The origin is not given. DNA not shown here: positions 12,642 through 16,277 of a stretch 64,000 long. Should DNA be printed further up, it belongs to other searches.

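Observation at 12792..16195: Near-perfect sigma-28 (FliA/SigD) promoter driving a 1111-aa EF-hand plus LysM protein of unknown function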

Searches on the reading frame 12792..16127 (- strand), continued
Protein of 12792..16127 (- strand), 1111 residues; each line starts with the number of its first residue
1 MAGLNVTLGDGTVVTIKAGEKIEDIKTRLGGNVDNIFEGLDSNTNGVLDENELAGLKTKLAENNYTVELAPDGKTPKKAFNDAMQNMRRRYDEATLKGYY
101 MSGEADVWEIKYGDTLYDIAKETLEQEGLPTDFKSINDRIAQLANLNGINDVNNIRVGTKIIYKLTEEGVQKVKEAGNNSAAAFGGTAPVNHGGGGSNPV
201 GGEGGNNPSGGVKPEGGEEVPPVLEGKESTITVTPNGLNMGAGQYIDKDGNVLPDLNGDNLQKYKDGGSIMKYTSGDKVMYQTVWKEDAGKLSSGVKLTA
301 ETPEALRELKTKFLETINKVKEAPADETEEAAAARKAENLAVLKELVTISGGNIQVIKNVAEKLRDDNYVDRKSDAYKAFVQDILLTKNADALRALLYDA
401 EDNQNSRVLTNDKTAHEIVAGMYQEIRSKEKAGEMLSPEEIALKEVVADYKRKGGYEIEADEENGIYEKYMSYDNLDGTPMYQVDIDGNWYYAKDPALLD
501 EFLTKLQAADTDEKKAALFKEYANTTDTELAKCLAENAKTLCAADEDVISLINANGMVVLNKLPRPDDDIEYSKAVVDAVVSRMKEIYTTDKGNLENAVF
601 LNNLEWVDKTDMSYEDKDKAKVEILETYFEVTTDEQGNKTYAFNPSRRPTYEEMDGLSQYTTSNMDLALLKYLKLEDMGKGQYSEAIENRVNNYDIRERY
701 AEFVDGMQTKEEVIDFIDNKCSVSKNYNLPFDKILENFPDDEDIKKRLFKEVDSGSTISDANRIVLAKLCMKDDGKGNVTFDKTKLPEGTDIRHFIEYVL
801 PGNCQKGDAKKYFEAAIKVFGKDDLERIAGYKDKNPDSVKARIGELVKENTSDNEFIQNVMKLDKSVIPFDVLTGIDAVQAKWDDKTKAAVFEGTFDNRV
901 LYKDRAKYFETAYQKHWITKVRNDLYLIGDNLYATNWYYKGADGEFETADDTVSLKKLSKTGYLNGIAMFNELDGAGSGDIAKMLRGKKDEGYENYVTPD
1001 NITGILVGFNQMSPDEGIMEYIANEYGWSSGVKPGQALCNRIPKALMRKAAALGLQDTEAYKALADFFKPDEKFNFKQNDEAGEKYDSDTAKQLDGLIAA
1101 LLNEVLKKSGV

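Call 75: find_homologous_proteins(query=L029:14072-15277:-, max_evalue=0.001)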
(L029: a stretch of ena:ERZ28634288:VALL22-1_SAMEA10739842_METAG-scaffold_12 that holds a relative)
Query L029:14072-15277:- (401 aa): 1163 proteins with E <= 0.001 among 3837 candidates; the best 120 are listed.
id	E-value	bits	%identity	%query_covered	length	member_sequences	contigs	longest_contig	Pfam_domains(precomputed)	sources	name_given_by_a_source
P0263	6.0e-257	870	99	100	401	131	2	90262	-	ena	-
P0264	5.6e-222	755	85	100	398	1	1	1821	-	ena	-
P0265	2.4e-220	749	85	100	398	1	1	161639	-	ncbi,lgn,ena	-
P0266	3.2e-220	749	84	100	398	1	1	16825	-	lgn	-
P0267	3.5e-220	749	84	100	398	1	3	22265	-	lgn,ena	-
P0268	3.6e-220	749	85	100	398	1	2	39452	-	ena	-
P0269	5.7e-220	748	84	100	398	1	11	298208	-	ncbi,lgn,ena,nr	ncbi:hypothetical protein EGQ24_06920 [bacterium]|nr:hypothetical protein [bacterium]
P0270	1.4e-219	747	84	100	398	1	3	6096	-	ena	-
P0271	1.6e-219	747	84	100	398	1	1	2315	-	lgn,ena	-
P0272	1.7e-219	747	84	100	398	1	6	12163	-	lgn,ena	-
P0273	1.8e-219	747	84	100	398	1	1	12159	-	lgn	-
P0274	2.1e-219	746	84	100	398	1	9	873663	-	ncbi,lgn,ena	-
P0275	2.1e-219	746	84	100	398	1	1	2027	-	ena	-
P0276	2.7e-219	746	84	100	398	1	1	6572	-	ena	-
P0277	3.0e-219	746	84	100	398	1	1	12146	-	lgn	-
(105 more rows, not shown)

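Call 77: list_cluster_members(proteins=[P0010, P0012, P0016, P0022, P0023, P0073, P0091, P0096, P0105, P0112])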
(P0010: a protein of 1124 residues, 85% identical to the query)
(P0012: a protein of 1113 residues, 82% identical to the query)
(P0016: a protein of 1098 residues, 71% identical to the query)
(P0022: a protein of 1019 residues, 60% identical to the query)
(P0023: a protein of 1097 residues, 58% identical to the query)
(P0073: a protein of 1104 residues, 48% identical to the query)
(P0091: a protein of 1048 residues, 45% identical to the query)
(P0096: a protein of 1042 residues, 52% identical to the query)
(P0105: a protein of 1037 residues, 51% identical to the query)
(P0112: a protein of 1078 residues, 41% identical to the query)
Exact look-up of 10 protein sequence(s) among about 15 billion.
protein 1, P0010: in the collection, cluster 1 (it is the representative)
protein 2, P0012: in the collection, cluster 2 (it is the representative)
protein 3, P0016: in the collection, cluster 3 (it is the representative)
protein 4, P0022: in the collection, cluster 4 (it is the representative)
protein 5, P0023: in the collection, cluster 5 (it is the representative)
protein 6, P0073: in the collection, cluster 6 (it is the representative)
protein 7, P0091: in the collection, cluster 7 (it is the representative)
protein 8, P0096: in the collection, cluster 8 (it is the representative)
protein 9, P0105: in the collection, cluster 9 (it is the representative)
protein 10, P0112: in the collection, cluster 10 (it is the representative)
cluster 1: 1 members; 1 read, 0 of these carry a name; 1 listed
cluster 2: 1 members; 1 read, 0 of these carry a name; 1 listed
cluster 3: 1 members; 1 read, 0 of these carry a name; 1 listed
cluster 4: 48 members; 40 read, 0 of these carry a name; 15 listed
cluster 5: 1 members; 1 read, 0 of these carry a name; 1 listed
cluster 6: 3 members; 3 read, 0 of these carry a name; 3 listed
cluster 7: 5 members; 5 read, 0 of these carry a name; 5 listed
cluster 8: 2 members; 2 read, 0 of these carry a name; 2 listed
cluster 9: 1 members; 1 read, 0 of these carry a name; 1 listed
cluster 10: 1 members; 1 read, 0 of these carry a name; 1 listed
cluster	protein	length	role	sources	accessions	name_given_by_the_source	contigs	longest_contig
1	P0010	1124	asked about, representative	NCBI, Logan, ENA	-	-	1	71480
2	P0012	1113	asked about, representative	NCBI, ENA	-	-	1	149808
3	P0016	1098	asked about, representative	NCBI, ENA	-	-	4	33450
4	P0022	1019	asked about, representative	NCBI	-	-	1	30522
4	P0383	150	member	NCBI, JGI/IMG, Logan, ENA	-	-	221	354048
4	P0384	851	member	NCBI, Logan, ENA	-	-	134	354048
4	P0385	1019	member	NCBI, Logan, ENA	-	-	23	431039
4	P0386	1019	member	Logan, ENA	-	-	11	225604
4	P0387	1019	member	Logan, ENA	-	-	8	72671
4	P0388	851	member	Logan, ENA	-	-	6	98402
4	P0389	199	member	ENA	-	-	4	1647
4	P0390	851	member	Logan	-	-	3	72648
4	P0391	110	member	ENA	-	-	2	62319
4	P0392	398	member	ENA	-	-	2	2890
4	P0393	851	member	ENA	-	-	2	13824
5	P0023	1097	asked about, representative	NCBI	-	-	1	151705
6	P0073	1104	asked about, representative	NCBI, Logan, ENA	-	-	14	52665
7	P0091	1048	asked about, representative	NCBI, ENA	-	-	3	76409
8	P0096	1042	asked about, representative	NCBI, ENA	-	-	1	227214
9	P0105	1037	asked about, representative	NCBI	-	-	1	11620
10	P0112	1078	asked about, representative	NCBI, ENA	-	-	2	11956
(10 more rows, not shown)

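Call 85: search_protein_families(library=phrogs, proteins=[window:12792-16127:-, L029:14072-15277:-, L011:5399-5809:-], max_evalue=0.01)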
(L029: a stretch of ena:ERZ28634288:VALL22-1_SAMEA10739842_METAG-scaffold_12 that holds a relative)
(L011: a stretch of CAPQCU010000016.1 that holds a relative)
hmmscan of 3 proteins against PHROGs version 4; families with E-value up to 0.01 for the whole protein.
window:12792-16127:- (1111 aa): 0 families

L029:14072-15277:- (401 aa): 0 families

L011:5399-5809:- (136 aa): 0 families

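Call 86: search_protein_families(library=padloc, proteins=[window:12792-16127:-, L029:14072-15277:-, L011:5399-5809:-], max_evalue=0.01)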
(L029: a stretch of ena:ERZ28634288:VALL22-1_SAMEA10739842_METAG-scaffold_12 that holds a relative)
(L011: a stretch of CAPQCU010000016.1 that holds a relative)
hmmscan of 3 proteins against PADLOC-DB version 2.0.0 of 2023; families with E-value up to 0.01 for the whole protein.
window:12792-16127:- (1111 aa): 0 families

L029:14072-15277:- (401 aa): 0 families

L011:5399-5809:- (136 aa): 0 families

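Call 87: find_homologous_proteins(query=L025:5007-5849:-, max_evalue=1e-30)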
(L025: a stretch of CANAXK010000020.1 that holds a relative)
Query L025:5007-5849:- (280 aa): 4078 proteins with E <= 1e-30 among 6293 candidates; the best 120 are listed.
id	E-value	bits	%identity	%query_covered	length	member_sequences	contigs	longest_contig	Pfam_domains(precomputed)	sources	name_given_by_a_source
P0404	2.6e-161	553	93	98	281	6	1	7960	PF04545.23,PF04542.21,PF08281.19,PF04539.23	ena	-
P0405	8.7e-160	548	95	97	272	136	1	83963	PF04545.23,PF04542.21,PF08281.19,PF04539.23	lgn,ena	-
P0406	1.6e-157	541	81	97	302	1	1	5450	PF04545.23,PF04542.21,PF08281.19,PF04539.23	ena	-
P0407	2.4e-157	540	91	98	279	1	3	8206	PF04545.23,PF04542.21,PF08281.19,PF04539.23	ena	-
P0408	5.4e-157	539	93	97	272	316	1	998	PF04545.23,PF04542.21,PF08281.19,PF04539.23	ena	-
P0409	7.8e-157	539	93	97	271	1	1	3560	PF04545.23,PF04542.21,PF08281.19,PF04539.23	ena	-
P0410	1.3e-156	538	91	98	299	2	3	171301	PF04545.23,PF04542.21,PF08281.19,PF04539.23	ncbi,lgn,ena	-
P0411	1.6e-156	538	93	96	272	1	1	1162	PF04545.23,PF04542.21,PF08281.19,PF04539.23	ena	-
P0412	2.8e-156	537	92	97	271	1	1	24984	PF04545.23,PF04542.21,PF08281.19,PF04539.23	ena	-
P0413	2.9e-156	537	92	97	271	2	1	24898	PF04545.23,PF04542.21,PF08281.19,PF04539.23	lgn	-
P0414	3.9e-156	536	92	97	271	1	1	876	PF04545.23,PF04542.21,PF08281.19,PF04539.23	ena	-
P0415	4.2e-156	536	89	97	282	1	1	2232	PF04545.23,PF04542.21,PF08281.19,PF04539.23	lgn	-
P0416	5.2e-156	536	88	99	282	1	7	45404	PF04545.23,PF04542.21,PF08281.19,PF04539.23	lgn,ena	-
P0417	8.0e-156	535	92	97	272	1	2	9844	PF04545.23,PF04542.21,PF08281.19,PF04539.23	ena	-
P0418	1.3e-155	535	91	98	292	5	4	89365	PF04545.23,PF04542.21,PF08281.19,PF04539.23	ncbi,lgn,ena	-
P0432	3.4e-154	530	89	97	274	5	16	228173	PF04545.23,PF04542.21,PF08281.19,PF04539.23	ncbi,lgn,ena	-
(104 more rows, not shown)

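Call 88: find_encoding_contigs(protein=P0432, flank=10000, max_places=2)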
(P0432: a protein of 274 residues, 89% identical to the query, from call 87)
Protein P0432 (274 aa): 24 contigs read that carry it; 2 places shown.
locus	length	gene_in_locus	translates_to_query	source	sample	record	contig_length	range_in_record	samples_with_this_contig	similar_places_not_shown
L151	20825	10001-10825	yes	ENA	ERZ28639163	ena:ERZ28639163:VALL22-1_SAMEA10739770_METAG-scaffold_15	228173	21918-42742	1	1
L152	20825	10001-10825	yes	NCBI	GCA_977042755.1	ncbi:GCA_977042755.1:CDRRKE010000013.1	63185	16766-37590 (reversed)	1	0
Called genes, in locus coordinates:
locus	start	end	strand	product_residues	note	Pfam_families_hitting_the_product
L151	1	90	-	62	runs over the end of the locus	PF01402:RHH_1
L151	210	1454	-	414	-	PF02844:GARS_N, PF01071:GARS_A, PF02843:GARS_C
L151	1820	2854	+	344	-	PF02912:Phe_tRNA-synt_N, PF01409:tRNA-synt_2d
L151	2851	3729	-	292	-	PF03313:SDH_alpha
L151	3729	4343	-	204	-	PF03315:SDH_beta, PF13291:ACT_4 (faint), PF01842:ACT, PF22629:ACT_AHAS_ss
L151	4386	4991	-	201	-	PF00072:Response_reg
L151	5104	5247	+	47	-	-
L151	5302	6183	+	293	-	-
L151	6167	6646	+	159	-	PF01252:Peptidase_A8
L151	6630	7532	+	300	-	PF01479:S4, PF00849:PseudoU_synth_2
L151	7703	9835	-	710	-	-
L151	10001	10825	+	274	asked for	PF04542:Sigma70_r2, PF04539:Sigma70_r3, PF08281:Sigma70_r4_2, PF04545:Sigma70_r4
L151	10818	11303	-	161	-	-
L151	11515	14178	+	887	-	PF00133:tRNA-synt_1, PF01406:tRNA-synt_1e (faint), PF09334:tRNA-synt_1g, PF13603:tRNA-synt_1_2, PF09334:tRNA-synt_1g, PF00133:tRNA-synt_1, PF08264:Anticodon_1, PF10458:Val_tRNA-synt_C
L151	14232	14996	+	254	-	PF13197:DUF4013 (weak)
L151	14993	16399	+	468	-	PF05833:NFACT_N, PF05670:NFACT-R_1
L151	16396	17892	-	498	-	-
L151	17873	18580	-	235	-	-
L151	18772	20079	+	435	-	PF01554:MatE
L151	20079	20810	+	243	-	PF20260:PUA_4, PF04452:Methyltrans_RNA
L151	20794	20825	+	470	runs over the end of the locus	PF01743:PolyA_pol, PF12627:PolyA_pol_RNAbd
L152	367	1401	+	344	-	PF02912:Phe_tRNA-synt_N, PF01409:tRNA-synt_2d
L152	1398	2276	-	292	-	PF03313:SDH_alpha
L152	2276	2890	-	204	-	PF03315:SDH_beta, PF13291:ACT_4 (faint), PF01842:ACT, PF22629:ACT_AHAS_ss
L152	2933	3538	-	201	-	PF00072:Response_reg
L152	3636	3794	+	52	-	-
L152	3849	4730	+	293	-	-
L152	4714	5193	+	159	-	PF01252:Peptidase_A8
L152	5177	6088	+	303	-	PF01479:S4, PF00849:PseudoU_synth_2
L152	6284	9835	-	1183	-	-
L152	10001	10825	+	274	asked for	PF04542:Sigma70_r2, PF04539:Sigma70_r3, PF08281:Sigma70_r4_2, PF04545:Sigma70_r4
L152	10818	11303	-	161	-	-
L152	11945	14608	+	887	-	PF00133:tRNA-synt_1, PF01406:tRNA-synt_1e (faint), PF09334:tRNA-synt_1g, PF13603:tRNA-synt_1_2, PF09334:tRNA-synt_1g, PF00133:tRNA-synt_1, PF08264:Anticodon_1, PF10458:Val_tRNA-synt_C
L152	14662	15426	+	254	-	PF13197:DUF4013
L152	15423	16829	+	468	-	PF05833:NFACT_N, PF05670:NFACT-R_1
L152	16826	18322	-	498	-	-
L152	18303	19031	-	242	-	-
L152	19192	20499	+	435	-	PF01554:MatE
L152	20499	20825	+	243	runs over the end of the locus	PF20260:PUA_4, PF04452:Methyltrans_RNA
